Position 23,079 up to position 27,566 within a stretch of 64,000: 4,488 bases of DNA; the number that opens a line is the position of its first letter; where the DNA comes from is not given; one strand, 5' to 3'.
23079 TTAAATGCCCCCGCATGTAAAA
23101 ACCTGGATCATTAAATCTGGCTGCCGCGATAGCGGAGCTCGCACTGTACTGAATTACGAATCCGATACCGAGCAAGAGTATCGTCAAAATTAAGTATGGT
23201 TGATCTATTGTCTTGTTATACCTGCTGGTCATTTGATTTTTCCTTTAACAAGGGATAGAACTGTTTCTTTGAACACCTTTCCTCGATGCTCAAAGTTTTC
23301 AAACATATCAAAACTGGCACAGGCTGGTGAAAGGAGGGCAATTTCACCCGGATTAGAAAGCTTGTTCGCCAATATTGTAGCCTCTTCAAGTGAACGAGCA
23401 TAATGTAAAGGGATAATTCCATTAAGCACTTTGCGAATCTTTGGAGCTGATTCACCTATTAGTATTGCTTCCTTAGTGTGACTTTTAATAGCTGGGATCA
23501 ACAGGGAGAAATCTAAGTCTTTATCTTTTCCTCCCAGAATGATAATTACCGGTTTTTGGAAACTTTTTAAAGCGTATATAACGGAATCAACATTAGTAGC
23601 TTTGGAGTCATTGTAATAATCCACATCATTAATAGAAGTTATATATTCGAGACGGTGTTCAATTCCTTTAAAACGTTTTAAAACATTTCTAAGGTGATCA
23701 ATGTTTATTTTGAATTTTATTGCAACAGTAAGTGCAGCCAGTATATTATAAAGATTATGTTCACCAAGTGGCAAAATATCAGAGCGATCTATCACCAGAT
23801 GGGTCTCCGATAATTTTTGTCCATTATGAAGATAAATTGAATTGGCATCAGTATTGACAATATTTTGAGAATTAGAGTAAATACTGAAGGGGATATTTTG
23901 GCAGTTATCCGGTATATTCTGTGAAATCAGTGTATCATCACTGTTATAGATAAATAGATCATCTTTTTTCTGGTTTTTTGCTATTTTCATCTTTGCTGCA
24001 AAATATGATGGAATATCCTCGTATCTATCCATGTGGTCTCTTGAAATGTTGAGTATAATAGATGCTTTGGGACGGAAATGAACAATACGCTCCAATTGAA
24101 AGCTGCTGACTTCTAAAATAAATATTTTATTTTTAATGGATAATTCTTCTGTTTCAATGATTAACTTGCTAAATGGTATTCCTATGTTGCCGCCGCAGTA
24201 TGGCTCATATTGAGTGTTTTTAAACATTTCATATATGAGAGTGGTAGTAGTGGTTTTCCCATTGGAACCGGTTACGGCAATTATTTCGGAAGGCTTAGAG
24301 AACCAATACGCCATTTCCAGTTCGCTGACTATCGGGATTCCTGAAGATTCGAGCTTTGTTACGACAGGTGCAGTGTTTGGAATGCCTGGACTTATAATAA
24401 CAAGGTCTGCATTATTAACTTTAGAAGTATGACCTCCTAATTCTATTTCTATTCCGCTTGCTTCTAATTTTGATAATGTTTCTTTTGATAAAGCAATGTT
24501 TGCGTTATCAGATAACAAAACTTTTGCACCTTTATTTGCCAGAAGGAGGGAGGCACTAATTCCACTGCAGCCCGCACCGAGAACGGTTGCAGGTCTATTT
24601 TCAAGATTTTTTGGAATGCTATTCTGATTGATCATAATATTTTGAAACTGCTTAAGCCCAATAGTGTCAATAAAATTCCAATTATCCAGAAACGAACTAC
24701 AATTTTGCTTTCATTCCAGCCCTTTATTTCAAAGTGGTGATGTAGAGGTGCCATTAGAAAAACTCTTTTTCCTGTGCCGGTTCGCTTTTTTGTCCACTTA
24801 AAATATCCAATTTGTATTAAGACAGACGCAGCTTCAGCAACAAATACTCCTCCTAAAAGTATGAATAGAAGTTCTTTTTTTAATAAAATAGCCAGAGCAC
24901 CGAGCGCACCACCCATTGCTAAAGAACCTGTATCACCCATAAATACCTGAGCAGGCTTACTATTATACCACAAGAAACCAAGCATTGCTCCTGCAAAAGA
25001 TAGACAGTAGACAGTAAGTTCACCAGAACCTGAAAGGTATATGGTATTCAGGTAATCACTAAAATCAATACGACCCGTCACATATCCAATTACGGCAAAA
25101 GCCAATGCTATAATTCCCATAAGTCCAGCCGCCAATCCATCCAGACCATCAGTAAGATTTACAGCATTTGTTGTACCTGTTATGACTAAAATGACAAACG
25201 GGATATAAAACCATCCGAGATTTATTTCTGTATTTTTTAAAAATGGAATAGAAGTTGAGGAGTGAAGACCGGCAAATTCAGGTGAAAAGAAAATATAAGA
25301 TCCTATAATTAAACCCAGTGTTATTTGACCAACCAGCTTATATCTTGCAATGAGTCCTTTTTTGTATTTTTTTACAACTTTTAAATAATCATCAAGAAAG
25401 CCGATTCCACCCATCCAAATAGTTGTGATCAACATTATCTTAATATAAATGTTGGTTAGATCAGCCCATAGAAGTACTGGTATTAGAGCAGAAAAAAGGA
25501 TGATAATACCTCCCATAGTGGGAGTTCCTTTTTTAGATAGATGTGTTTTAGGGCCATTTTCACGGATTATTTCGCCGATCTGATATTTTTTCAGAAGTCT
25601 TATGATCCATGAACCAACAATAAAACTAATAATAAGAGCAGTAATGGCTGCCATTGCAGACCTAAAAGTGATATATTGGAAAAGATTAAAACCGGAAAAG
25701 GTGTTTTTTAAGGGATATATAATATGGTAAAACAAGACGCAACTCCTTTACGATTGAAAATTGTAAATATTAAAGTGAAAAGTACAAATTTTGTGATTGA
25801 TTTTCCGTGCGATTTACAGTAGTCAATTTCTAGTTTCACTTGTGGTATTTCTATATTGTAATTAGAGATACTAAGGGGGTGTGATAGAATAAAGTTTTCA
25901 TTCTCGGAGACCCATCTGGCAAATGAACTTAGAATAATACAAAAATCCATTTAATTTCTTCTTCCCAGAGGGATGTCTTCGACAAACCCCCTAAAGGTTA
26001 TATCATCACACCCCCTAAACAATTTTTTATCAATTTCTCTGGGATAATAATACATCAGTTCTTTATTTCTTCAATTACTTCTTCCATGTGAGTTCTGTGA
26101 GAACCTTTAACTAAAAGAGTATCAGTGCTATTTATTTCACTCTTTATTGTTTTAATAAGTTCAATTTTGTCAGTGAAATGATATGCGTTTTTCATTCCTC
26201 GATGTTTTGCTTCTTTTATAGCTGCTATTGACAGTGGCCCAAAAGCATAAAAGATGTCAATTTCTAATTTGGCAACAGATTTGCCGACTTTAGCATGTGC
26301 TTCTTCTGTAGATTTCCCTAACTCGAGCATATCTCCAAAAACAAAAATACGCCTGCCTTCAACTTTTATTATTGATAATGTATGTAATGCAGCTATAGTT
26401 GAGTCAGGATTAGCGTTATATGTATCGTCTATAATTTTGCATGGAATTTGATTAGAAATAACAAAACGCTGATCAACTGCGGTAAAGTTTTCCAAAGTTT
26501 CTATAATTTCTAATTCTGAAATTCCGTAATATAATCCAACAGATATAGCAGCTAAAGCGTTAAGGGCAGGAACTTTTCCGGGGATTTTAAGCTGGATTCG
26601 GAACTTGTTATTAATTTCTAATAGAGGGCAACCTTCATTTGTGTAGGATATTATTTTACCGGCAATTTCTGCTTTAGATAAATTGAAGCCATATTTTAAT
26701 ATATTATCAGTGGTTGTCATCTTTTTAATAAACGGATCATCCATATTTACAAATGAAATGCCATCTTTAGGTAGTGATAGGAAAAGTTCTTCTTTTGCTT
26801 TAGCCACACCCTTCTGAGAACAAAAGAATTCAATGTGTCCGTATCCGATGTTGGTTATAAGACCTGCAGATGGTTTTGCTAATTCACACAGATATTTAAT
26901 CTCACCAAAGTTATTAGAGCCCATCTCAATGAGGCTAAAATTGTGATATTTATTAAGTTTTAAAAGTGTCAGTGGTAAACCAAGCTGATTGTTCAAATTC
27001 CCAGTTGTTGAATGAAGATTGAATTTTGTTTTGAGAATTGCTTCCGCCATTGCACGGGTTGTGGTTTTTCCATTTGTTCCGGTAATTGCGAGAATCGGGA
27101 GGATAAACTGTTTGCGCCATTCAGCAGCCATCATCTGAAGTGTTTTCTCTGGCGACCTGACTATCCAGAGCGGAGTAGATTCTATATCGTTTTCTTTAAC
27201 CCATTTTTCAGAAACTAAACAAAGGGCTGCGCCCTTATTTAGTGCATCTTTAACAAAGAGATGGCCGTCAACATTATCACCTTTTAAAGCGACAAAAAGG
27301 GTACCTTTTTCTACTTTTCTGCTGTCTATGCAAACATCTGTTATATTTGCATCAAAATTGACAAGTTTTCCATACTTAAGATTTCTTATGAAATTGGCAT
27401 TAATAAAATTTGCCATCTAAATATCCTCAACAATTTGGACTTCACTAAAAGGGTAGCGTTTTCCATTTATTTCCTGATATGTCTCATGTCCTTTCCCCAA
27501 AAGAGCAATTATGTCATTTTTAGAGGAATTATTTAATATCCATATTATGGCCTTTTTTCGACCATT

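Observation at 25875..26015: MITE-like element with 18-bp terminal inverted repeats, present twice; copy 1 splits mraY from murF inside the dcw cluster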

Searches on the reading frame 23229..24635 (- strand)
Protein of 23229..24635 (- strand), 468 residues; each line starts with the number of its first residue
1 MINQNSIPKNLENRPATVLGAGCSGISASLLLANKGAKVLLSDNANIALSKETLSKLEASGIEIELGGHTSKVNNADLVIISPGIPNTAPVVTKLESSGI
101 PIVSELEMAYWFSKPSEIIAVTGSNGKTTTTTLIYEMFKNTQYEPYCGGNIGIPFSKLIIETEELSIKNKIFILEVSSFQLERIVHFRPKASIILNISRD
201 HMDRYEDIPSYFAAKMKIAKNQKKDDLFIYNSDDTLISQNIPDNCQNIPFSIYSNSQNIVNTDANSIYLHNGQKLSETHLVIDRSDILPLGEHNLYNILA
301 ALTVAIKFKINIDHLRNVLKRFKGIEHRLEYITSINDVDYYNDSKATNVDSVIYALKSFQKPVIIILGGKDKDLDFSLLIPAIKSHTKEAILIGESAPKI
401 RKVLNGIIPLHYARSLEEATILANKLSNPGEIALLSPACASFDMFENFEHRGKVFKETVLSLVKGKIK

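Call 59: search_protein_families(library=pfam, max_evalue=0.05, proteins=[window:23229-24635:-])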
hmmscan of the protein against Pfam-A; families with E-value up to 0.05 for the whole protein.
window:23229-24635:- (468 aa): 9 families
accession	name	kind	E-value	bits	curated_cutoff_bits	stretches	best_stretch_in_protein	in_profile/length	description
PF08245.18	Mur_ligase_M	-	2e-31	109.9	24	1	121-305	1-200/200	Mur ligase middle domain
PF02875.26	Mur_ligase_C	-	1.5e-11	45.7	28.4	1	327-439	1-127/127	Mur ligase, glutamate ligase domain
PF21799.2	MurD-like_N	-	2.4e-09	37.8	27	1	17-103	4-87/88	Mur ligase MurD-like, N-terminal domain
PF21377.3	MurD_N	-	1e-08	35.5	24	1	29-86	16-71/76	MurD N-terminal domain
PF13450.12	NAD_binding_8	-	0.015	16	21.9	1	18-47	1-30/68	NAD(P)-binding Rossmann-like domain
PF01134.28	GIDA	-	0.021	14.3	22.1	1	17-48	3-29/391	Glucose inhibited division protein A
PF03486.20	HI0933_like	-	0.023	14.6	50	0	17-51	4-38/244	HI0933-like protein Rossmann domain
PF07992.20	Pyr_redox_2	-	0.026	14.4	26.1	1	14-77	143-213/291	Pyridine nucleotide-disulphide oxidoreductase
PF00070.33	Pyr_redox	-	0.029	15.3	22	0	17-74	3-67/82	Pyridine nucleotide-disulphide oxidoreductase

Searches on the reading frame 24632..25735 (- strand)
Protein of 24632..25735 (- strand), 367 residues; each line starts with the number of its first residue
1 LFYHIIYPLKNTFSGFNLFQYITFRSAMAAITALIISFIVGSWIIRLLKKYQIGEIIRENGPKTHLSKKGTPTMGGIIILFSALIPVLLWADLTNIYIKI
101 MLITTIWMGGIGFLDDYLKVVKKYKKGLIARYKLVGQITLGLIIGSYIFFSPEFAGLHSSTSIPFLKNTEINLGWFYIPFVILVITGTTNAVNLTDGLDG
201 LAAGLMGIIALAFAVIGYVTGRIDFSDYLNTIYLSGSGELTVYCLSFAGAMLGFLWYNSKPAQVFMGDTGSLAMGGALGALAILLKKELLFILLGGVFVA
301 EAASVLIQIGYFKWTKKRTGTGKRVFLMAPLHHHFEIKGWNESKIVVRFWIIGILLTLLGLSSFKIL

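Call 21: find_encoding_contigs(protein=window:24632-25735:-, flank=6000, max_places=10)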
Protein window:24632-25735:- (367 aa): no gene with exactly this product is on record in the collection.

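Call 59: search_protein_families(library=pfam, max_evalue=0.05, proteins=[window:24632-25735:-])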
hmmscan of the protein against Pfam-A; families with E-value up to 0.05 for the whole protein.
window:24632-25735:- (367 aa): 2 families
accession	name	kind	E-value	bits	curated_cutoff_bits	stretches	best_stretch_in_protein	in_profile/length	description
PF00953.26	Glycos_transf_4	-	6.1e-37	127.5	27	1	100-285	3-159/160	Glycosyl transferase family 4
PF10555.14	MraY_sig1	-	6.2e-05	22.7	20.1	1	68-80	1-13/13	Phospho-N-acetylmuramoyl-pentapeptide-transferase signature 1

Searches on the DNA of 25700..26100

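Call 55: search_rna_families(source=window, start=25700, end=26100, threshold=evalue, max_evalue=1)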
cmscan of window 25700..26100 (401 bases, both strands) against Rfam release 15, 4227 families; matches with E-value up to 1: 1.
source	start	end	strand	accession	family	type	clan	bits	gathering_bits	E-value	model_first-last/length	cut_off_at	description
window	25754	25838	+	RF00205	snoR41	Gene; snRNA; snoRNA; CD-box;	CL00068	20.4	40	0.44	1-97/97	no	Small nucleolar RNA R41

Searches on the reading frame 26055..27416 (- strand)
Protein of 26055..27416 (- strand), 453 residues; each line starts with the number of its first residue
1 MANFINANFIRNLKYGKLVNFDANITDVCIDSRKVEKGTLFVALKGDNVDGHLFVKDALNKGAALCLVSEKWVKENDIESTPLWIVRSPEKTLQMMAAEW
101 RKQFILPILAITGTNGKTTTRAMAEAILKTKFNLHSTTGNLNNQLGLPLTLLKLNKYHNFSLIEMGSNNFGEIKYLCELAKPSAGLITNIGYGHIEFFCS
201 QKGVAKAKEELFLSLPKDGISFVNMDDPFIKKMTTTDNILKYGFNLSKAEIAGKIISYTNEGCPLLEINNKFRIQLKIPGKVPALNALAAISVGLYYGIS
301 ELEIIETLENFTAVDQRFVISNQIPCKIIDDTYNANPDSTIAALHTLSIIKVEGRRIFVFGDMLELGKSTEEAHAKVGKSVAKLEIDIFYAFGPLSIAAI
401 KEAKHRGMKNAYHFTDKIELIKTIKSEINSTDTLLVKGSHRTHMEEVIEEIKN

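Call 22: find_encoding_contigs(protein=window:26055-27416:-, flank=6000, max_places=10)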
Protein window:26055-27416:- (453 aa): 21 contigs read that carry it; 8 places shown.
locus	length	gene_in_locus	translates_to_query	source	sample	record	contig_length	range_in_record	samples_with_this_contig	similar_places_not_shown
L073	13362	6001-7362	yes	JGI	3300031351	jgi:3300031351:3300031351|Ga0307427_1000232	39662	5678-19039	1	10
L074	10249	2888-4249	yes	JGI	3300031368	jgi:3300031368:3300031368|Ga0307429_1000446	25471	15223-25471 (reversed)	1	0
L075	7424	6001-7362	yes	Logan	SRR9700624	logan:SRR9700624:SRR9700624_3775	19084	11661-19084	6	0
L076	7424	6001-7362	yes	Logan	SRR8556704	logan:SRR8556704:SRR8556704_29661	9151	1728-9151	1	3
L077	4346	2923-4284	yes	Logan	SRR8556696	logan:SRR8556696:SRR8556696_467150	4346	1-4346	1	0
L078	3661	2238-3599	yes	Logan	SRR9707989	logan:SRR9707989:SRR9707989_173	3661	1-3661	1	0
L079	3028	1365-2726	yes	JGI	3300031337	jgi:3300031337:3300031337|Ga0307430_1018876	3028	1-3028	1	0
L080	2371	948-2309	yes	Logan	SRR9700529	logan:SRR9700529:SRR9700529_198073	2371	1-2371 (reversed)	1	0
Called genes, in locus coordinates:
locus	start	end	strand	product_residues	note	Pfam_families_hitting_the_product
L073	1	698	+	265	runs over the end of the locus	PF12844:HTH_19, PF13413:HTH_25, PF13464:RodZ_C (weak)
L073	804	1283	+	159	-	PF02381:MraZ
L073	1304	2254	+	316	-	PF01795:Methyltransf_5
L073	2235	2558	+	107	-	PF04999:FtsL, PF04977:DivIC (weak)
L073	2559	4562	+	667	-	PF03717:PBP_dimer, PF00905:Transpeptidase, PF03793:PASTA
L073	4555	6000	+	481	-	PF01225:Mur_ligase (faint), PF08245:Mur_ligase_M, PF02875:Mur_ligase_C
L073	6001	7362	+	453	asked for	PF01225:Mur_ligase, PF08245:Mur_ligase_M, PF02875:Mur_ligase_C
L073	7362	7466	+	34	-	-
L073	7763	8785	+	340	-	PF00953:Glycos_transf_4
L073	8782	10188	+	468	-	PF21799:MurD-like_N, PF21377:MurD_N, PF08245:Mur_ligase_M, PF02875:Mur_ligase_C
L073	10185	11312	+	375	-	PF01098:FTSW_RODA_SPOVE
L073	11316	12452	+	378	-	PF03033:Glyco_transf_28, PF04101:Glyco_tran_28_C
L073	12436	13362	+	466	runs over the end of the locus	PF01225:Mur_ligase, PF08245:Mur_ligase_M, PF02875:Mur_ligase_C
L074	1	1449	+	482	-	?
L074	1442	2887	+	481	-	PF01225:Mur_ligase (faint), PF08245:Mur_ligase_M, PF02875:Mur_ligase_C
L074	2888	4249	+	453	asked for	PF01225:Mur_ligase, PF08245:Mur_ligase_M, PF02875:Mur_ligase_C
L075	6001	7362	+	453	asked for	PF01225:Mur_ligase, PF08245:Mur_ligase_M, PF02875:Mur_ligase_C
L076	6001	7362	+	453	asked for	PF01225:Mur_ligase, PF08245:Mur_ligase_M, PF02875:Mur_ligase_C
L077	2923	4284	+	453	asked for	PF01225:Mur_ligase, PF08245:Mur_ligase_M, PF02875:Mur_ligase_C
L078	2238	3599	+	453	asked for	PF01225:Mur_ligase, PF08245:Mur_ligase_M, PF02875:Mur_ligase_C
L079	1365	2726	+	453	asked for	PF01225:Mur_ligase, PF08245:Mur_ligase_M, PF02875:Mur_ligase_C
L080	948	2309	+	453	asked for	PF01225:Mur_ligase, PF08245:Mur_ligase_M, PF02875:Mur_ligase_C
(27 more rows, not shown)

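Call 25: find_homologous_proteins(query=window:26055-27416:-, max_evalue=1e-60)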
Query window:26055-27416:- (453 aa): 4963 proteins with E <= 1e-60 among 8000 candidates; the best 120 are listed.
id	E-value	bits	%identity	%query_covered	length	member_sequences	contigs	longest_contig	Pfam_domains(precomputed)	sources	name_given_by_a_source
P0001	1.8e-298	1007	100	100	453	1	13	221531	PF02875.27,PF08245.19,PF01225.31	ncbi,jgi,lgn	-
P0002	4.3e-267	904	89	100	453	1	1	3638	PF02875.27,PF08245.19,PF01225.31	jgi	-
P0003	4.6e-264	894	88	100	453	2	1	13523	PF02875.27,PF08245.19,PF01225.31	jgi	-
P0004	2.4e-236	802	81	100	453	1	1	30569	PF02875.27,PF08245.19,PF01225.31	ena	-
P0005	1.0e-227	774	78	100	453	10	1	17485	PF02875.27,PF08245.19,PF01225.31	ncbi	-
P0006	1.3e-176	606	59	100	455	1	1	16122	PF02875.27,PF08245.19,PF01225.31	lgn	-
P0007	2.7e-171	588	58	100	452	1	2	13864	PF02875.27,PF08245.19,PF01225.31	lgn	-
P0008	3.9e-169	581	59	100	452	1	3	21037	PF02875.27,PF08245.19,PF01225.31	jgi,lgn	jgi:UDP-N-acetylmuramoyl-tripeptide--D-alanyl-D-alanine ligase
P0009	5.1e-168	577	58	99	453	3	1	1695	PF02875.27,PF08245.19,PF01225.31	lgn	-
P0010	7.2e-160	551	55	99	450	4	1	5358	PF02875.27,PF08245.19,PF01225.31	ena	-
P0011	2.5e-159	549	54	99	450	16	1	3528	PF02875.27,PF08245.19,PF01225.31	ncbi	-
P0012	3.0e-159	548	55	99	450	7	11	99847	PF02875.27,PF08245.19,PF01225.31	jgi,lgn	jgi:UDP-N-acetylmuramoyl-tripeptide--D-alanyl-D-alanine ligase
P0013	6.1e-158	544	55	99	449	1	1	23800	PF02875.27,PF08245.19,PF01225.31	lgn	-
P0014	2.0e-157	542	56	99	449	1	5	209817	PF02875.27,PF08245.19,PF01225.31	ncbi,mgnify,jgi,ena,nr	ncbi:MAG TPA: UDP-N-acetylmuramoyl-tripeptide--D-alanyl-D-alanine ligase [Candidatus Marinimicrobia 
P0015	5.9e-157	541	56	99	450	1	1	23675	PF02875.27,PF08245.19,PF01225.31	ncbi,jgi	-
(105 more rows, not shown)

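Call 26: find_encoding_contigs(protein=P0003, flank=2500, max_places=2)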
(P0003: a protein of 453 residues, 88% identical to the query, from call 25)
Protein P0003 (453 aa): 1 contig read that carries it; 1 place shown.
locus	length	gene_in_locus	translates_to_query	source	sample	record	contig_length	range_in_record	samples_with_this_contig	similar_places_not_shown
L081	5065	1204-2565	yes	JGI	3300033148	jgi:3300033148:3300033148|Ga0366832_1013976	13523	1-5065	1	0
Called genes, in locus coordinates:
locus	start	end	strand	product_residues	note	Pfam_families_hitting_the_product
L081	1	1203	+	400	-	?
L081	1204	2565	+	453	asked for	PF01225:Mur_ligase, PF08245:Mur_ligase_M, PF02875:Mur_ligase_C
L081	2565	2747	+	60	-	-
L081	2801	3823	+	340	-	PF00953:Glycos_transf_4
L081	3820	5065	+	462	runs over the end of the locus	PF21377:MurD_N, PF21799:MurD-like_N, PF08245:Mur_ligase_M, PF02875:Mur_ligase_C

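Call 27: find_encoding_contigs(protein=P0004, flank=2500, max_places=2)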
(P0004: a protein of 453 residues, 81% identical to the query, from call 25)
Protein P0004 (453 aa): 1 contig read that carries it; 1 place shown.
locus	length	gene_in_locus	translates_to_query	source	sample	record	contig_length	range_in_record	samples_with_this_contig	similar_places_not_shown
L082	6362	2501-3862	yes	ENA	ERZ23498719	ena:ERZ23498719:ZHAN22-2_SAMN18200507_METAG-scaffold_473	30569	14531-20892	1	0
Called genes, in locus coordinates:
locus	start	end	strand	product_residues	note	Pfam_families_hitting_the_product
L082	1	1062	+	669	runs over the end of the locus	PF03717:PBP_dimer, PF00905:Transpeptidase, PF03793:PASTA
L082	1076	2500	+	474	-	PF01225:Mur_ligase, PF08245:Mur_ligase_M, PF02875:Mur_ligase_C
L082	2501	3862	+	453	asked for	PF01225:Mur_ligase, PF08245:Mur_ligase_M, PF02875:Mur_ligase_C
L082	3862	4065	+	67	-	-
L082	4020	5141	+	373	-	PF00953:Glycos_transf_4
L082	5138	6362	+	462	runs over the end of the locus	PF21377:MurD_N, PF21799:MurD-like_N, PF08245:Mur_ligase_M, PF02875:Mur_ligase_C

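Call 28: find_encoding_contigs(protein=P0005, flank=2500, max_places=2)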
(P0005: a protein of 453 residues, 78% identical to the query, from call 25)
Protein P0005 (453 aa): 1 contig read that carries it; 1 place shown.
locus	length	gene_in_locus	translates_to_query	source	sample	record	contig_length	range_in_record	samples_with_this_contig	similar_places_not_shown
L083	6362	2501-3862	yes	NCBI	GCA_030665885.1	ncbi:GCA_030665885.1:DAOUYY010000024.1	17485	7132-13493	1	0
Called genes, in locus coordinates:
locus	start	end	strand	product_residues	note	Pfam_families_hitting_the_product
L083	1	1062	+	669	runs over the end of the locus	PF03717:PBP_dimer, PF00905:Transpeptidase, PF03793:PASTA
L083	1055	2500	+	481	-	PF01225:Mur_ligase, PF08245:Mur_ligase_M, PF02875:Mur_ligase_C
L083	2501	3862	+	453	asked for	PF01225:Mur_ligase, PF08245:Mur_ligase_M, PF02875:Mur_ligase_C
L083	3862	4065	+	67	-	-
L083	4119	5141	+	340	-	PF10555:MraY_sig1 (faint), PF00953:Glycos_transf_4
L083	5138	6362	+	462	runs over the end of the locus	PF21799:MurD-like_N, PF21377:MurD_N, PF08245:Mur_ligase_M, PF02875:Mur_ligase_C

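Call 29: find_encoding_contigs(protein=P0002, flank=2500, max_places=2)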
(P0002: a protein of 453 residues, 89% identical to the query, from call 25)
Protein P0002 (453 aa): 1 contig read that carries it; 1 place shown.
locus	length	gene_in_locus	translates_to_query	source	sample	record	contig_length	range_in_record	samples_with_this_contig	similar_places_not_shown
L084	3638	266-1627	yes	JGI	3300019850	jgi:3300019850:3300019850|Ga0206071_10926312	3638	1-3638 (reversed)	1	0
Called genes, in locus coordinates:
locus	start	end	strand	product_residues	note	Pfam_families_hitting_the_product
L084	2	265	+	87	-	?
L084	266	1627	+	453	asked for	PF01225:Mur_ligase, PF08245:Mur_ligase_M, PF02875:Mur_ligase_C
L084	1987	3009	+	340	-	PF00953:Glycos_transf_4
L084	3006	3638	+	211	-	?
